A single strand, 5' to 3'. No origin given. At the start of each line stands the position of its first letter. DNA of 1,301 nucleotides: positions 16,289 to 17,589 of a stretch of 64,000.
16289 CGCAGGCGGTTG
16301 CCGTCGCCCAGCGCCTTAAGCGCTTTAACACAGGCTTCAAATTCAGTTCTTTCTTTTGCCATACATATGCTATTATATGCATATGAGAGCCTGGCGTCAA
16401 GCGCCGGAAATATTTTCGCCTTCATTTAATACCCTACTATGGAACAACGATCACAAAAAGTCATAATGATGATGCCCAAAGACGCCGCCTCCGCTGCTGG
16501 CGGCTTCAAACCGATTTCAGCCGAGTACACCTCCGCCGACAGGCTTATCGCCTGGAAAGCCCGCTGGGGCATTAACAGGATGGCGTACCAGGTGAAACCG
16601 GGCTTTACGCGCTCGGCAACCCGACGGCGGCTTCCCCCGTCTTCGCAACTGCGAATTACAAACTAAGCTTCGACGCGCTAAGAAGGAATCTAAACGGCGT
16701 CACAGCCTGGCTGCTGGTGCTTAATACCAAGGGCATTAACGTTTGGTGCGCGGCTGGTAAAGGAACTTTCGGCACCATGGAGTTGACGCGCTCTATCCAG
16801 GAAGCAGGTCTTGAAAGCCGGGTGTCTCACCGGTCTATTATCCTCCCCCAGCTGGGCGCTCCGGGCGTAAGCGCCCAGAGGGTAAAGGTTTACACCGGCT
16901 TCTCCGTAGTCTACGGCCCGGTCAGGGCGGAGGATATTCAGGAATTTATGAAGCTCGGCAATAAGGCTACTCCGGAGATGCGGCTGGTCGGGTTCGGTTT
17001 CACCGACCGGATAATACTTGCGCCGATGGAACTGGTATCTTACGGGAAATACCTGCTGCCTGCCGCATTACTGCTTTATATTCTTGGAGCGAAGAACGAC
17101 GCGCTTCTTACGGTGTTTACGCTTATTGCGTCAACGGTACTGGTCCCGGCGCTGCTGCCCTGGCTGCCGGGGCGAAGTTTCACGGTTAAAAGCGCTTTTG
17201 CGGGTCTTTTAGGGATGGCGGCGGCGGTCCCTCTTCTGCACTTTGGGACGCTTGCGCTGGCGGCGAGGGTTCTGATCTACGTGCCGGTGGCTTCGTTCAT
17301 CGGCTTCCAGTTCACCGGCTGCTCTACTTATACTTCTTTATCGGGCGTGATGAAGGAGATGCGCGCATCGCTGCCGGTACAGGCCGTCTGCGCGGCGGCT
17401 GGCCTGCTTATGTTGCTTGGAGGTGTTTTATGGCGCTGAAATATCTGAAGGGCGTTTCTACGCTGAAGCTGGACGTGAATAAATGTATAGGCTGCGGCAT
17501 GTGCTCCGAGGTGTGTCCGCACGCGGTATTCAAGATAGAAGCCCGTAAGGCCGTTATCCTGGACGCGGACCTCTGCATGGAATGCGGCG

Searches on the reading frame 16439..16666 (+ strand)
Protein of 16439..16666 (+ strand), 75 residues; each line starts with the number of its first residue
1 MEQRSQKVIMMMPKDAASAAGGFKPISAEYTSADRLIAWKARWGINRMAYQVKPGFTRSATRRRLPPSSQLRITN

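Call 62: search_protein_families(library=ncbifam, proteins=[window:16439-16666:+], max_evalue=0.00001)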
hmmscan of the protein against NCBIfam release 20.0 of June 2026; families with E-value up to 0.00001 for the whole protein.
window:16439-16666:+ (75 aa): 1 family
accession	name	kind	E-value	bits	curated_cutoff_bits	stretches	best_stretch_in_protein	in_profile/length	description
NF040863.1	HgcA_corrinoid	equivalog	2.9e-07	29.9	275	1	25-56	3-34/325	mercury methylation corrinoid protein HgcA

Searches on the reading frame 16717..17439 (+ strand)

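Call 62: search_protein_families(library=ncbifam, proteins=[window:16717-17439:+], max_evalue=0.00001)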
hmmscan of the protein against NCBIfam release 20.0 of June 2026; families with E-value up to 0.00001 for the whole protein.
window:16717-17439:+ (240 aa): 3 families
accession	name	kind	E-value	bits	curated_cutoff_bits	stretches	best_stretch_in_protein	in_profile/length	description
NF040863.1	HgcA_corrinoid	equivalog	2.6e-80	270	275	1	2-234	73-320/325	mercury methylation corrinoid protein HgcA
NF043039.1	HgcAB_like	equivalog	2.7e-41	142.3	285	1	3-190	60-244/350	HgcAB-like fusion protein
NF003195.0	PRK04165.1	equivalog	4.8e-08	32.3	306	1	2-79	369-444/450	acetyl-CoA decarbonylase/synthase complex subunit gamma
